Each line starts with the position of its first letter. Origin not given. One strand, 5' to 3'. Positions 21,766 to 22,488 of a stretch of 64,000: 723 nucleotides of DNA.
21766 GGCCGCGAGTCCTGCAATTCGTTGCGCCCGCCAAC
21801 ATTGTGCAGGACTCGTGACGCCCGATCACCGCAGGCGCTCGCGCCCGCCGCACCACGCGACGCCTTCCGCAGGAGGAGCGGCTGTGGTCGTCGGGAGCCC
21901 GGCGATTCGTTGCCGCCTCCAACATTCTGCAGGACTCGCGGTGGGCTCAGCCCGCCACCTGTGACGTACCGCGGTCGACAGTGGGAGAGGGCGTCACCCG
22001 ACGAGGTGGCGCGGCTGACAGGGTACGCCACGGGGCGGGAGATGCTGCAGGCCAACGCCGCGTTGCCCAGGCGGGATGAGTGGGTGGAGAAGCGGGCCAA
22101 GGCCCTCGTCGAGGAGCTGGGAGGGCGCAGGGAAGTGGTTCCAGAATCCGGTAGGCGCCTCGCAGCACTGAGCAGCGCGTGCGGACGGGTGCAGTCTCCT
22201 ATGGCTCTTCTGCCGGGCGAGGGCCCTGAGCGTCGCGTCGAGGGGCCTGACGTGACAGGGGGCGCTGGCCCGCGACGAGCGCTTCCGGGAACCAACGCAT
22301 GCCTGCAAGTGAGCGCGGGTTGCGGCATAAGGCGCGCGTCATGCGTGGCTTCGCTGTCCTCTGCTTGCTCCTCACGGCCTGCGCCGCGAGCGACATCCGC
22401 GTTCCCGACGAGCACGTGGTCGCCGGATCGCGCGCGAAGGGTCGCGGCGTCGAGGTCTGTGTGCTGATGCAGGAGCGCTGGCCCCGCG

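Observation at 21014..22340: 1.3-kb divergent intergenic region packed with repeats: 22-bp x about 11 tandem array, 12-bp perfect palindrome, and a 36-bp repeat pair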

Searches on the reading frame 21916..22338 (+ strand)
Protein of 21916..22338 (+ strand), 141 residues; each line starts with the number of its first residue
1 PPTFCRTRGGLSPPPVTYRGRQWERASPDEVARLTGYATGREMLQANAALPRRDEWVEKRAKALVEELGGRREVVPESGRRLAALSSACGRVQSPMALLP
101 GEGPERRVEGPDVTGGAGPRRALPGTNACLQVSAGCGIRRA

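Call 47: search_protein_representatives(protein=window:21916-22338:+)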
Query: 141 residues. Proteins with E-value up to 0.001 (for the whole library): 6; up to 1e-10: 0; up to 1e-30: 0. The best 6 are listed.
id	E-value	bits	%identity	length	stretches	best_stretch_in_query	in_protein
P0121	3.3e-09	53.4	61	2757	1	21-69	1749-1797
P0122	9.5e-07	45.5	54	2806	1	21-74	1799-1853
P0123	2.3e-05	41.0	44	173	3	70-124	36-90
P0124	5.4e-05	39.8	49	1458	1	21-71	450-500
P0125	1.5e-04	38.4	37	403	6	5-33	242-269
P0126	2.4e-04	37.7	45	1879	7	24-46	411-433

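Call 48: search_protein_families(library=pfam, proteins=[P0121, P0122, P0124], max_evalue=0.001)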
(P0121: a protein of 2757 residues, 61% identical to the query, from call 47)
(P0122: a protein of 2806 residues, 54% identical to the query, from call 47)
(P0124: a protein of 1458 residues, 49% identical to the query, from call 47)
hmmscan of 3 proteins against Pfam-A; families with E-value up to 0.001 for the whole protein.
P0121 (2757 aa): 0 families

P0122 (2806 aa): 1 family
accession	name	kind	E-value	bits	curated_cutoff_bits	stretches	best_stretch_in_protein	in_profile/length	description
PF00990.26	GGDEF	-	0.00071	19.8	23.8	0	1033-1083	36-86/161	Diguanylate cyclase, GGDEF domain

P0124 (1458 aa): 0 families

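Call 50: search_protein_families(library=ncbifam, proteins=[P0121, P0122, P0124], max_evalue=0.01)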
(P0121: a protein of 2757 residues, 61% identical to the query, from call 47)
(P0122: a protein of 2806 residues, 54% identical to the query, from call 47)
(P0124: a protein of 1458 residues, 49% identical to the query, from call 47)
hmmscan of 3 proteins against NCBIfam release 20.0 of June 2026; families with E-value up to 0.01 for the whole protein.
P0121 (2757 aa): 3 families
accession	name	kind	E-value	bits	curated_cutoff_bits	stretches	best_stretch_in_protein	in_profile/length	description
NF045675.1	PhdiestaseDibA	equivalog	0.0004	18.8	980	1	992-1061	238-306/623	phosphodiesterase DibA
NF051473.1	DigCycDgcsShew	equivalog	0.0049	16.3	400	1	992-1042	170-220/291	diguanylate cyclase DgcS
NF007423.1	PRK09966.1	equivalog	0.0092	14.9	325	0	994-1042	276-324/390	diguanylate cyclase DgcN/YfiN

P0122 (2806 aa): 4 families
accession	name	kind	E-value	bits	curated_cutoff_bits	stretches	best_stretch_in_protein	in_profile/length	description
NF040885.1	diguan_DgcJ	equivalog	0.00068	18.5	500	1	1031-1083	374-426/493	diguanylate cyclase DgcJ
NF045675.1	PhdiestaseDibA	equivalog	0.00092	17.7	980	1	1032-1089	237-294/623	phosphodiesterase DibA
TIGR00254.1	GGDEF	domain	0.0024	17.6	37.4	0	1033-1102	40-111/168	diguanylate cyclase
NF007423.1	PRK09966.1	equivalog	0.0034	16.3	325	0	1035-1098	276-342/390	diguanylate cyclase DgcN/YfiN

P0124 (1458 aa): 0 families

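Call 51: search_protein_families(library=phrogs, proteins=[P0121, P0122, P0124], max_evalue=0.01)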
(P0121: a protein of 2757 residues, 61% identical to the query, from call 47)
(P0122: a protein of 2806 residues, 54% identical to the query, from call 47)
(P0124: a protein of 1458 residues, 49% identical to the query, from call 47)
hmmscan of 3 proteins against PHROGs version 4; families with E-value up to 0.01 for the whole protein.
P0121 (2757 aa): 3 families
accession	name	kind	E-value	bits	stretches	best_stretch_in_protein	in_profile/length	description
phrog_9880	-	unknown function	1.6e-209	700.2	2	1471-2744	934-2228/2231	-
phrog_14602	-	unknown function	0.00014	22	1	992-1064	213-287/336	-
phrog_5594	-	unknown function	0.0026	17.8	1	992-1060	391-461/528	-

P0122 (2806 aa): 4 families
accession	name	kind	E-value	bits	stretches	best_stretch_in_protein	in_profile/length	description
phrog_9880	-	unknown function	5.5e-186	622.1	2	1544-2793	954-2228/2231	-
phrog_2206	-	DNA, RNA and nucleotide metabolism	0.00045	18.2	1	248-738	142-572/3406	virion RNA polymerase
phrog_14602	-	unknown function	0.001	19.2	1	1033-1104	213-286/336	-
phrog_5594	-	unknown function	0.0042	17.1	0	1016-1099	365-459/528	-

P0124 (1458 aa): 1 family
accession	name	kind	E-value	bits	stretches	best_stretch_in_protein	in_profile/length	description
phrog_9880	-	unknown function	1.5e-186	624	1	195-1446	954-2230/2231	-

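Call 52: list_cluster_members(proteins=[P0121, P0122, P0124])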
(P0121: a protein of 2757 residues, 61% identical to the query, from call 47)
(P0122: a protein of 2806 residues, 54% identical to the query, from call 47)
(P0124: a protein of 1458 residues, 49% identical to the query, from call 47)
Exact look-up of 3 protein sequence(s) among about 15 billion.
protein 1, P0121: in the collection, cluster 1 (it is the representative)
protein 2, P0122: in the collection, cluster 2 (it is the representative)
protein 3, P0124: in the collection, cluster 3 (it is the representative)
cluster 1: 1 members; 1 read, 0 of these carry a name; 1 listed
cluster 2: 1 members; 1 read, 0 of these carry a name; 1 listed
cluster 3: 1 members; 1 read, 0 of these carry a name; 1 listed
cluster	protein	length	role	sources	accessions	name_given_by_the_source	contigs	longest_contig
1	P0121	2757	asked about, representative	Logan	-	-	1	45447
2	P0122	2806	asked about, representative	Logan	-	-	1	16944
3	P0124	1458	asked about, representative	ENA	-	-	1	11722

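Call 55: search_dna_similar(query=P0121, collection=phages, mode=protein, max_evalue=0.00001, max_rows=15)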
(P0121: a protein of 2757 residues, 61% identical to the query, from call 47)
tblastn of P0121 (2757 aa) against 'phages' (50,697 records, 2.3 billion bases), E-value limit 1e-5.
Records with a match: 50; places in all: 51; records where one place covers at least 80% of the query: 0.
Best place of each record, by identity: <60% 50.
By first word of the organism name: Xanthomonas 15; Vibrio 6; Caudoviricetes 6; Pseudomonas 5; Bordetella 5; Caulobacter 4; Cobetia 1; Octadecabacter 1; Phage 1; Nostoc 1; and 5 more.
By host as written in the record: - 17; Xanthomonas albilineans CFBP2523 6; Xanthomonas citri 4; Caulobacter vibrioides CB15 3; Vibrio splendidus 3; Pseudomonas fluorescens UFV 041 2; Bordetella bronchiseptica 2; Pseudomonas lactis 1; and 12 more.
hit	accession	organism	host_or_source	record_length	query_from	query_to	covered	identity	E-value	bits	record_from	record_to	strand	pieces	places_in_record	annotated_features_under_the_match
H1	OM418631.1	Pseudomonas phage UFJF_PfDIW6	Pseudomonas fluorescens UFV 041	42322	1486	2743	46%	27.3%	1e-88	331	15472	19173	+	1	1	hypothetical protein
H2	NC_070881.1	Pseudomonas phage UFJF_PfDIW6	Pseudomonas fluorescens UFV 041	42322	1486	2743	46%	27.3%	1e-88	331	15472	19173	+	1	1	hypothetical protein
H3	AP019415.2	Pseudomonas phage HU1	Pseudomonas lactis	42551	1453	2742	47%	26.5%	7e-82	309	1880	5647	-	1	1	hypothetical protein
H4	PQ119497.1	Cobetia phage Carin1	Cobetia marina DSMZ4741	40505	1508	2751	45%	26.5%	3e-90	337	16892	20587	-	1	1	hypothetical protein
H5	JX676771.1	Pseudomonas phage AF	soil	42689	1481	2742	46%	25.9%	5e-91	339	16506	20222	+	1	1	hypothetical protein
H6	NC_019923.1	Pseudomonas phage AF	soil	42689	1481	2742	46%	25.9%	5e-91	339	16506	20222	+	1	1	hypothetical protein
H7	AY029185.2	Bordetella phage BPP-1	-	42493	1484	2605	41%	27.0%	5e-65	253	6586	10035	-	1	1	bbp10: Bbp10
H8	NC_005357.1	Bordetella phage BPP-1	Bordetella bronchiseptica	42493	1484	2605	41%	27.0%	5e-65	253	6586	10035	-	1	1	crystallin beta/gamma motif-containing protein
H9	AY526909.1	Bordetella phage BIP-1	-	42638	1484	2605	41%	27.0%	5e-65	253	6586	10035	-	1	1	none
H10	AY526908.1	Bordetella phage BMP-1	-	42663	1484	2605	41%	27.0%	5e-65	253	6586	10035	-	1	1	none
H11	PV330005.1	Bordetella phage vB_BbrP_003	Bordetella bronchiseptica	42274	1484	2605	41%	27.0%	9e-65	252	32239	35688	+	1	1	hypothetical protein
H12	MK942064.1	Caulobacter phage Jess A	Caulobacter vibrioides CB15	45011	1506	2577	39%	28.1%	6e-77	293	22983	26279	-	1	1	lysis protein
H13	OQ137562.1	Caulobacter phage RapA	Caulobacter vibrioides CB15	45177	1506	2577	39%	28.1%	6e-77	293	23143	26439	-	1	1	RapA_gp039c: lysis protein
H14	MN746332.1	Caulobacter phage SR18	Caulobacter vibrioides CB15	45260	1506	2577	39%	28.1%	7e-77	293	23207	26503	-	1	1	hypothetical protein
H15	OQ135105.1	Caulobacter phage BL94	Caulobacter vibrioides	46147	1506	2577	39%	28.1%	7e-77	293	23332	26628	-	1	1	BL94_gp037c: lysis protein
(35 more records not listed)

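Call 56: find_encoding_contigs(protein=P0121, flank=10000, max_places=3)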
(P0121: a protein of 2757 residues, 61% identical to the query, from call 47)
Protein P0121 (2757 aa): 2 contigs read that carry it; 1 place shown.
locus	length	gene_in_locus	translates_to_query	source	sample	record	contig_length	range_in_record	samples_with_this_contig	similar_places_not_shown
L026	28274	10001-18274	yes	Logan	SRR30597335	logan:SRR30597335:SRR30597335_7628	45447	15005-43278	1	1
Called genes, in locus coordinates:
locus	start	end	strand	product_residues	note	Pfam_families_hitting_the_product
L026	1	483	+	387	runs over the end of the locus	-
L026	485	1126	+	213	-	-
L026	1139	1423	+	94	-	-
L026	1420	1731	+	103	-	PF25181:Phage_Bbp19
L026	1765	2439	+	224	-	-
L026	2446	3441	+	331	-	PF20911:GP7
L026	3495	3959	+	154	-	PF21190:Bbp16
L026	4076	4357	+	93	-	-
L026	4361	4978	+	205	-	-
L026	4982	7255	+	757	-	-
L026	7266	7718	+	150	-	-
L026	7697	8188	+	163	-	-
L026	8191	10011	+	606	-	-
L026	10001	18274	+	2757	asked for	-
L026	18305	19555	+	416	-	-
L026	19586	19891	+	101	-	-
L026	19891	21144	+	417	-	-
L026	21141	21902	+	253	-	-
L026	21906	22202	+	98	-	-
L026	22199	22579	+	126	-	PF26406:DUF8104 (weak)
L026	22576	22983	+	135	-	PF18925:DUF5675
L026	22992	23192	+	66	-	-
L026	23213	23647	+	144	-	-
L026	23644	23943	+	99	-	-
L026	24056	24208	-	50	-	-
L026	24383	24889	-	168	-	-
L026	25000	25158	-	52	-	-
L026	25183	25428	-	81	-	PF04545:Sigma70_r4 (weak)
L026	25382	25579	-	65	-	-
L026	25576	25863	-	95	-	-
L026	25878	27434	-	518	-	PF02195:ParB_N, PF17762:HTH_ParB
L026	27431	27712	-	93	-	-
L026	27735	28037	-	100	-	-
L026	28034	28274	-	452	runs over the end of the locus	PF10926:DUF2800 (faint), PF12705:PDDEXK_1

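Call 78: find_encoding_contigs(protein=P0122, flank=10000, max_places=2)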
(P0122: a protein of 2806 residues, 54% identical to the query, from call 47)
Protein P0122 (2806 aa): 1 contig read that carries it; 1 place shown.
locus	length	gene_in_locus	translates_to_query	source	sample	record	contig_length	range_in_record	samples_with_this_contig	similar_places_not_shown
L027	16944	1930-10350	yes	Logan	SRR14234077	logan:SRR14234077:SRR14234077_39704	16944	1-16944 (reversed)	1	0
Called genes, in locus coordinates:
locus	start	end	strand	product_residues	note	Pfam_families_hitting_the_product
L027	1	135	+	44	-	?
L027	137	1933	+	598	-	-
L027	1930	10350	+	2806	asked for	-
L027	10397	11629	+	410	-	-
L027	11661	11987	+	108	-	-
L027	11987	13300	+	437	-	-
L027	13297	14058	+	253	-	-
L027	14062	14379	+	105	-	-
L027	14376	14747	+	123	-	PF20379:DUF6674 (faint)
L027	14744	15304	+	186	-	-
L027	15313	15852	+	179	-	-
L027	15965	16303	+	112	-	-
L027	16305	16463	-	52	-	-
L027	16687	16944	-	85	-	?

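Call 79: find_encoding_contigs(protein=P0124, flank=10000, max_places=2)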
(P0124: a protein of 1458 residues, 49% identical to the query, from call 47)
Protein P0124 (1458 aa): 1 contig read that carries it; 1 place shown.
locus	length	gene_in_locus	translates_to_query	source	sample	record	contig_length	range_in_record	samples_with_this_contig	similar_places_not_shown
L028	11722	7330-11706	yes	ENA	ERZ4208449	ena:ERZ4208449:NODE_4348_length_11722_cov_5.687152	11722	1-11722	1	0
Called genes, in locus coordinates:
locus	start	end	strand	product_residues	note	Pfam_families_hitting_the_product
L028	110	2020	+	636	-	-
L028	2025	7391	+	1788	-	-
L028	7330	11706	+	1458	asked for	-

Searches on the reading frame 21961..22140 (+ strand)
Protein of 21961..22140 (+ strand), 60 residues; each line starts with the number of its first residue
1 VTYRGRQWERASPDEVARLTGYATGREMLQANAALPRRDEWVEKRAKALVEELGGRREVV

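Call 54: search_dna_similar(query=window:21961-22140:+, collection=phages, mode=protein, max_evalue=0.01)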
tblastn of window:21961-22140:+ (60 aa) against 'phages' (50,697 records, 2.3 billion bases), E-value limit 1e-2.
No match.
